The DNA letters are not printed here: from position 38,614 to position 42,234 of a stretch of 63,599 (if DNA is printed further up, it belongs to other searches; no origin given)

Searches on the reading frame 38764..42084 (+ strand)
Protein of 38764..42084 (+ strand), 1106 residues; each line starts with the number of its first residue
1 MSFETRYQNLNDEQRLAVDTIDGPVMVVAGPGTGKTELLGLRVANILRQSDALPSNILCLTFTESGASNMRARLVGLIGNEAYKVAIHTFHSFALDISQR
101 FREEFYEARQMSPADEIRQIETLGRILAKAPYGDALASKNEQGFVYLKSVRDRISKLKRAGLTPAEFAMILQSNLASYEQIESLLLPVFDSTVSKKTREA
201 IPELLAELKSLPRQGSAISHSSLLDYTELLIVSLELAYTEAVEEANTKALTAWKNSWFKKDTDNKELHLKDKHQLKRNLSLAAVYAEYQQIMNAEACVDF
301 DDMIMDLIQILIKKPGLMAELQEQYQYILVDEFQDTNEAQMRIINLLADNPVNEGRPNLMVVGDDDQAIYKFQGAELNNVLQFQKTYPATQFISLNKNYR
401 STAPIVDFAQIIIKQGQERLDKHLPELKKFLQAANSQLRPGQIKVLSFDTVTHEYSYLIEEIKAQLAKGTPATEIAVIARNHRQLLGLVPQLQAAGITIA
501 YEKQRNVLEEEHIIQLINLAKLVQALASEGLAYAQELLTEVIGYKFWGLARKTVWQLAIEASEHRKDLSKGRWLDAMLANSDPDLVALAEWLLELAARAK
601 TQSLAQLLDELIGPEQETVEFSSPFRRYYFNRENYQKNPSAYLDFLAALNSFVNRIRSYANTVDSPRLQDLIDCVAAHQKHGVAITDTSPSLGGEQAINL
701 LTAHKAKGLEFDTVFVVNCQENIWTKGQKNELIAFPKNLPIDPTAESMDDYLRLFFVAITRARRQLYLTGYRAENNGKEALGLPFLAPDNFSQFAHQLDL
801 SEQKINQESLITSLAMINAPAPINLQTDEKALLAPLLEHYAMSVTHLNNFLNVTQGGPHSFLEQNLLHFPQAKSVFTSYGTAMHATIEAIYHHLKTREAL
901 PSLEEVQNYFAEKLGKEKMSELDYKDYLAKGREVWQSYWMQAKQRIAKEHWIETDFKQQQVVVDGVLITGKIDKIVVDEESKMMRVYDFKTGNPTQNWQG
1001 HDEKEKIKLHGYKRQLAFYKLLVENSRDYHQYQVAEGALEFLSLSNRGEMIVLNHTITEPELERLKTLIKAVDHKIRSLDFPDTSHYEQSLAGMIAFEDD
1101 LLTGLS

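Call 66: search_protein_families(library=pfam, proteins=[window:38764-42084:+], max_evalue=0.001)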
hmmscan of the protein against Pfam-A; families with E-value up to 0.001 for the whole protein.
window:38764-42084:+ (1106 aa): 7 families
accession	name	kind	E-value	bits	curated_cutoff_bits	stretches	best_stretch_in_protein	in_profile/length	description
PF00580.27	UvrD-helicase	-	2.1e-64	218.2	23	1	10-388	1-271/271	UvrD/REP helicase N-terminal domain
PF13361.12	UvrD_C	-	2.7e-30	106.4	25.6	1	393-769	1-346/350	UvrD-like helicase C-terminal domain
PF13245.12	AAA_19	-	2.1e-17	64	25.1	1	15-372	2-133/134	AAA domain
PF12705.13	PDDEXK_1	-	2.1e-16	61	22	1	857-1082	13-230/247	PD-(D/E)XK nuclease superfamily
PF13538.12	UvrD_C_2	-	5.4e-12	45.8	27.4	1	744-769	26-52/52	UvrD-like helicase C-terminal domain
PF13087.12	AAA_12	-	3.2e-05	24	27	0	389-511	14-128/195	AAA domain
PF13604.12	AAA_30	-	0.00025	21.3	27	0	10-73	2-65/191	AAA domain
